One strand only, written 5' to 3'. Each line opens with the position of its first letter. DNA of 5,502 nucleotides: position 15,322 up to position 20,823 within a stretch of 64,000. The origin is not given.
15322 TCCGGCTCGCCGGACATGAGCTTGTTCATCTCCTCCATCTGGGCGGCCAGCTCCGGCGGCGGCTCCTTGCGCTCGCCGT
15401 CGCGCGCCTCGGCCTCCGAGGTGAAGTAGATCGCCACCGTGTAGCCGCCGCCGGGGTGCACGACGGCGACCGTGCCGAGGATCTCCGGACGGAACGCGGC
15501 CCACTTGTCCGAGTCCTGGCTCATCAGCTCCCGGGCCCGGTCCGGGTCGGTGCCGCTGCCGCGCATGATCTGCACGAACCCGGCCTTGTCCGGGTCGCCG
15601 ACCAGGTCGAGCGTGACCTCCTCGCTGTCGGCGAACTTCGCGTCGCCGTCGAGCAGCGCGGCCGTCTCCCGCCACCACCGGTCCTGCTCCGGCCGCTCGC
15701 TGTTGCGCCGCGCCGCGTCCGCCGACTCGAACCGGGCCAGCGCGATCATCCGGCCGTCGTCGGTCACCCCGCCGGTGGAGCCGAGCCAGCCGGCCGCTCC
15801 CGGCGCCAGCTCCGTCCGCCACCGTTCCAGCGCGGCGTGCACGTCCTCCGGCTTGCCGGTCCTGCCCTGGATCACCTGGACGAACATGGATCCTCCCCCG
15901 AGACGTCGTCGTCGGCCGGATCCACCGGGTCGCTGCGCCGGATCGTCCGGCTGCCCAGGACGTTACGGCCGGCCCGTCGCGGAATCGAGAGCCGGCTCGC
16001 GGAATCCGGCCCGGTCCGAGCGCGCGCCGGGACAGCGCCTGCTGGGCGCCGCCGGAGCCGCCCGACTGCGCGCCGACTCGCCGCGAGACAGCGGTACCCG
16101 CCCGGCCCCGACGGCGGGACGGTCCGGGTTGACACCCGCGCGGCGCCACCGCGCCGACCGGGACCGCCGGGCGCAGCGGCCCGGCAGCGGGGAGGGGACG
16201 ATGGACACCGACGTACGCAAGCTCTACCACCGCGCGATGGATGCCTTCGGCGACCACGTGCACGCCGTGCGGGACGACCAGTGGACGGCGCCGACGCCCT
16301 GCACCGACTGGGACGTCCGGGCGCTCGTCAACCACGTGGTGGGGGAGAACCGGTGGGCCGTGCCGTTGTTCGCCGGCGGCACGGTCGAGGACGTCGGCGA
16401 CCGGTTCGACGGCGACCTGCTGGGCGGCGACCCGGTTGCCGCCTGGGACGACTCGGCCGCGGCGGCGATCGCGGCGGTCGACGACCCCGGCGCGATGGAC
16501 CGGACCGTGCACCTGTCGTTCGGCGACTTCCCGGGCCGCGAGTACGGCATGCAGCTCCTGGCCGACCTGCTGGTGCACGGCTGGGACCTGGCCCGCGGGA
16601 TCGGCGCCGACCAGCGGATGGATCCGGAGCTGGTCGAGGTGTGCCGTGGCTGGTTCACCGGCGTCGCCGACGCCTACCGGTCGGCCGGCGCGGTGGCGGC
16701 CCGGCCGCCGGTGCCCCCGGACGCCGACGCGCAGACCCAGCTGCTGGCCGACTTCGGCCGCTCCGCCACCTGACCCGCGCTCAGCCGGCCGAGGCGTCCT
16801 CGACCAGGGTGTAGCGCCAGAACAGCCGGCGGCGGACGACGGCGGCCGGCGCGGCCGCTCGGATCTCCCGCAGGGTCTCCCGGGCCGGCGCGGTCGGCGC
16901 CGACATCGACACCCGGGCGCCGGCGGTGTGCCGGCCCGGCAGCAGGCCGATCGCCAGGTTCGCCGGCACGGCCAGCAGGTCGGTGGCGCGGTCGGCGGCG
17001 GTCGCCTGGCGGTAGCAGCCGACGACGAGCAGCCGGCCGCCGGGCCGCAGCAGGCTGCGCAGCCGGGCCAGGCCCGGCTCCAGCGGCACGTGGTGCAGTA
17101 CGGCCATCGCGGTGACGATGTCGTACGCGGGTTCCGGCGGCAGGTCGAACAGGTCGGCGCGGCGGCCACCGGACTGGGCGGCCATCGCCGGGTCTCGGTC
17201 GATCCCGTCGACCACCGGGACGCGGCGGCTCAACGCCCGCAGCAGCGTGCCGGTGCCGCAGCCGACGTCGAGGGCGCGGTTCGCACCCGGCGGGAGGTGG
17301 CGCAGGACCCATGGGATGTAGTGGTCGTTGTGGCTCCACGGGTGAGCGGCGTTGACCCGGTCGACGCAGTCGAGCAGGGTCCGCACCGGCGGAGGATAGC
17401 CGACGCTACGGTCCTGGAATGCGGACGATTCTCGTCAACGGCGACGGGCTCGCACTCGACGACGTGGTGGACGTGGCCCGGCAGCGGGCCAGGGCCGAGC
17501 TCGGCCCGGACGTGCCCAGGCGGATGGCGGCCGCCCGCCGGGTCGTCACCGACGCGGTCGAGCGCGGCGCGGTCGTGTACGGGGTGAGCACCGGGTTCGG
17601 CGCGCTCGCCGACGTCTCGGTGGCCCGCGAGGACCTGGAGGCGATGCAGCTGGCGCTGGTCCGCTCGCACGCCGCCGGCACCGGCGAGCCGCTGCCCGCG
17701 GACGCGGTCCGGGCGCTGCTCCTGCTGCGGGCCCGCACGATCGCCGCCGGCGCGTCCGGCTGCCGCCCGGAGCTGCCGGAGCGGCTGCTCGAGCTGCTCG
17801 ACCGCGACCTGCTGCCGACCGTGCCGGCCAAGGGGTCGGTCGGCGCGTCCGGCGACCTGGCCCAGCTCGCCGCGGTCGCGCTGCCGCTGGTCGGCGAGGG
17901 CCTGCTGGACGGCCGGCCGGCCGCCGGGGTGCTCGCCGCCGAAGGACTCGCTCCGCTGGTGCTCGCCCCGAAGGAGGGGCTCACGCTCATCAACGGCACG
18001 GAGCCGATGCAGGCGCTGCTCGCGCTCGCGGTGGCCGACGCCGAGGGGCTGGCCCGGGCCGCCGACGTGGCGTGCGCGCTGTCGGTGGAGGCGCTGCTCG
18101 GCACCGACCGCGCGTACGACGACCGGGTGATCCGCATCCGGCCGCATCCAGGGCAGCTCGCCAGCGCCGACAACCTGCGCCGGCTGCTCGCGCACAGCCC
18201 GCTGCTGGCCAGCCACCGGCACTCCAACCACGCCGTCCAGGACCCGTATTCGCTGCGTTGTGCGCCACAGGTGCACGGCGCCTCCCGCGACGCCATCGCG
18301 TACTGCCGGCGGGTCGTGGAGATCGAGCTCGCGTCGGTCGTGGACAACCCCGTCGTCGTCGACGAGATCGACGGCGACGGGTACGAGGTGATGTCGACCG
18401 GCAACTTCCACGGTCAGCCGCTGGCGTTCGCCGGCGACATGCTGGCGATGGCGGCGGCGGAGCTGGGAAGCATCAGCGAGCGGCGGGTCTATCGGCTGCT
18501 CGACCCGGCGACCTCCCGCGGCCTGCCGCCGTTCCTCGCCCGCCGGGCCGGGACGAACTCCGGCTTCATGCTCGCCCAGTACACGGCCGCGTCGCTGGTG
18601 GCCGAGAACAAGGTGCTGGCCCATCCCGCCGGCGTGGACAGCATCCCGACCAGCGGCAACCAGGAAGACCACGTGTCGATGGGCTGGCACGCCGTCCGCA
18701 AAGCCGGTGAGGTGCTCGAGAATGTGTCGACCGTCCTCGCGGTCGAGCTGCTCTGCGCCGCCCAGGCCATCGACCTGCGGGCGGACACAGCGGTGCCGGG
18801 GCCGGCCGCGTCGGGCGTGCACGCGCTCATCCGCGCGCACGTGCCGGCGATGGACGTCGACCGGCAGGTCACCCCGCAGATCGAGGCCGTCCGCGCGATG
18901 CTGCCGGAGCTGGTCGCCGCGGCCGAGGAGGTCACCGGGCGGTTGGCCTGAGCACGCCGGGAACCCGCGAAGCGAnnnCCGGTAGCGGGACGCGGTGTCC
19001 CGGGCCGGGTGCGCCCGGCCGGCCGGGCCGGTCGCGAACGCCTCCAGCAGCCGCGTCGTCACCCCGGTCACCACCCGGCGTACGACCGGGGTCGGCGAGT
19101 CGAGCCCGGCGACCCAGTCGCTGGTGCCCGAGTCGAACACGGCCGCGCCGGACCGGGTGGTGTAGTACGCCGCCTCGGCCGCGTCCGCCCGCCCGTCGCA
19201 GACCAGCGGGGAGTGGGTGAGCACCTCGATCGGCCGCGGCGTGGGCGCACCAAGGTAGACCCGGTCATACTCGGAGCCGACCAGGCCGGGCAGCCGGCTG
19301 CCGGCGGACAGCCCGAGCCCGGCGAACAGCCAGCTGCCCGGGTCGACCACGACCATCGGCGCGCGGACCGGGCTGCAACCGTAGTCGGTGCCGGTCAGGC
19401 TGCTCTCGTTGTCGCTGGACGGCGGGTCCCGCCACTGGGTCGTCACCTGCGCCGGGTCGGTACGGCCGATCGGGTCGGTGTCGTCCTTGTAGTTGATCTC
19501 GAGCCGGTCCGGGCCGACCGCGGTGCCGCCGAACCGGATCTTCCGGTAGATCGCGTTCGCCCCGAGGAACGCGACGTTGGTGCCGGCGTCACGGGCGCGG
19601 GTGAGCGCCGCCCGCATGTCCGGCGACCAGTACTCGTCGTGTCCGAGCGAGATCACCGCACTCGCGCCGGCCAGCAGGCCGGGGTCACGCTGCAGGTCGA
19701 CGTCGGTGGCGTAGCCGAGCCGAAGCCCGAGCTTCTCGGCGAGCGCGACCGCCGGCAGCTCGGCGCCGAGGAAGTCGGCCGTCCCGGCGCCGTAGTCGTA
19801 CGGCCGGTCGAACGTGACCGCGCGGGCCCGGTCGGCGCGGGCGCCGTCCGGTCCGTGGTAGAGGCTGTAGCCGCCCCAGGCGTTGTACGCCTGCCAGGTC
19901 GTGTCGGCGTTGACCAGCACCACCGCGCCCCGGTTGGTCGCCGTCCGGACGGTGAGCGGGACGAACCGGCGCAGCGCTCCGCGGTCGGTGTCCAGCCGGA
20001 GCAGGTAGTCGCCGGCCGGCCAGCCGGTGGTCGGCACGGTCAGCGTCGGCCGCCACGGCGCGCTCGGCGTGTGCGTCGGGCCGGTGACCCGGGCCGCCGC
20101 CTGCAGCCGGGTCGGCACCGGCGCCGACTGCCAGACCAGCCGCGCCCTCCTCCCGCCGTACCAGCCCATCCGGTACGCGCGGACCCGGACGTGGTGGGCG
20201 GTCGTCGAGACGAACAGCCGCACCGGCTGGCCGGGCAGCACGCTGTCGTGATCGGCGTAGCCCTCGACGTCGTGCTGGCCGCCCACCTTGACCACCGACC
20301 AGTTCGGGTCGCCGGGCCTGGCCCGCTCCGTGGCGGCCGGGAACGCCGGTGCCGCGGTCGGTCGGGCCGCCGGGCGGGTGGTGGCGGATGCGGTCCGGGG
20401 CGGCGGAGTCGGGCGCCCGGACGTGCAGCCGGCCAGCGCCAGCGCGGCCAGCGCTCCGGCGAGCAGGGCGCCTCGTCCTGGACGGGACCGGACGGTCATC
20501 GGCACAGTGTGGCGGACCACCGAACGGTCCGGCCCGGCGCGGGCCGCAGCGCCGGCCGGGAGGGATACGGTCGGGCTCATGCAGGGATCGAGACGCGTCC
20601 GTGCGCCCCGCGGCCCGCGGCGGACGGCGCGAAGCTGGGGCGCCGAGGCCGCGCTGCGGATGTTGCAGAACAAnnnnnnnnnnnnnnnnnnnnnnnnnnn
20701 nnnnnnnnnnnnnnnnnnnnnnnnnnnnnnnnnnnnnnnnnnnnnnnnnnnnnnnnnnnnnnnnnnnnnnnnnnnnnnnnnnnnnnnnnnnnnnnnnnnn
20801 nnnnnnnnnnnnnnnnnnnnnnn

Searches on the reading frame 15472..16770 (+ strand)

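Call 69: search_protein_families(library=pfam, proteins=[window:15472-16770:+], max_evalue=0.00001)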
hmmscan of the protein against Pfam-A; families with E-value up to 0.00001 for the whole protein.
window:15472-16770:+ (433 aa): 1 family
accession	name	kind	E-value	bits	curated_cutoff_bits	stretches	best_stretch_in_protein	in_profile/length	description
PF11716.13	MDMPI_N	-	2.4e-14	54.7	24.2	1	253-374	2-140/140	Mycothiol maleylpyruvate isomerase N-terminal domain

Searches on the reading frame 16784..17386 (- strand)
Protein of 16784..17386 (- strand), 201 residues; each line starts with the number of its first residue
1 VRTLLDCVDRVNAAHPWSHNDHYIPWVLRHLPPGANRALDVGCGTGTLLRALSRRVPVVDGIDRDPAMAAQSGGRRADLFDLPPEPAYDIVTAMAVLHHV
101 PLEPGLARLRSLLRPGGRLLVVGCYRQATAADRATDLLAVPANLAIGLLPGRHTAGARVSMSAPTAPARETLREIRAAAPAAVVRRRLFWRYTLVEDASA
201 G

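Call 70: search_protein_families(library=pfam, proteins=[window:16784-17386:-], max_evalue=0.00001)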
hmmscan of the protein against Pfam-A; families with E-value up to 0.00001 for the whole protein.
window:16784-17386:- (201 aa): 5 families
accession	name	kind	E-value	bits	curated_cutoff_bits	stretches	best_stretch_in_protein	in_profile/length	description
PF13489.12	Methyltransf_23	-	3.5e-14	53.3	27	1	27-122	13-117/164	Methyltransferase domain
PF08242.18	Methyltransf_12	-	4.3e-13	50.2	30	1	39-119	1-98/98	Methyltransferase domain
PF08241.18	Methyltransf_11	-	1.1e-12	48.9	21.2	1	39-121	1-95/95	Methyltransferase domain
PF13649.12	Methyltransf_25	-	6.4e-12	46.4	27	1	39-117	2-97/97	Methyltransferase domain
PF13847.12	Methyltransf_31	-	1.5e-07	31.6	27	1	35-127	4-115/145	Methyltransferase domain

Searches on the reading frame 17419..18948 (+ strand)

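Call 70: search_protein_families(library=pfam, proteins=[window:17419-18948:+], max_evalue=0.00001)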
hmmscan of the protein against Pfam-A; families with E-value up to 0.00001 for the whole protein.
window:17419-18948:+ (510 aa): 1 family
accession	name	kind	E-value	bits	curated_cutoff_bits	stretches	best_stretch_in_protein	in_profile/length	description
PF00221.24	Lyase_aromatic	-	2.1e-183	610.7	27.3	1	11-472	1-465/466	Aromatic amino acid lyase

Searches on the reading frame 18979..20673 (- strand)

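Call 70: search_protein_families(library=pfam, proteins=[window:18979-20673:-], max_evalue=0.00001)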
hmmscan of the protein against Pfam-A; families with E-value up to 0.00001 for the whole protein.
window:18979-20673:- (565 aa): 1 family
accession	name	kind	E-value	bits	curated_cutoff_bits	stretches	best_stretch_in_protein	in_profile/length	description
PF20254.3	DMFA2_C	-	3.2e-103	346.5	27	1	163-525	1-369/374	N,N-dimethylformamidase beta subunit-like, C-terminal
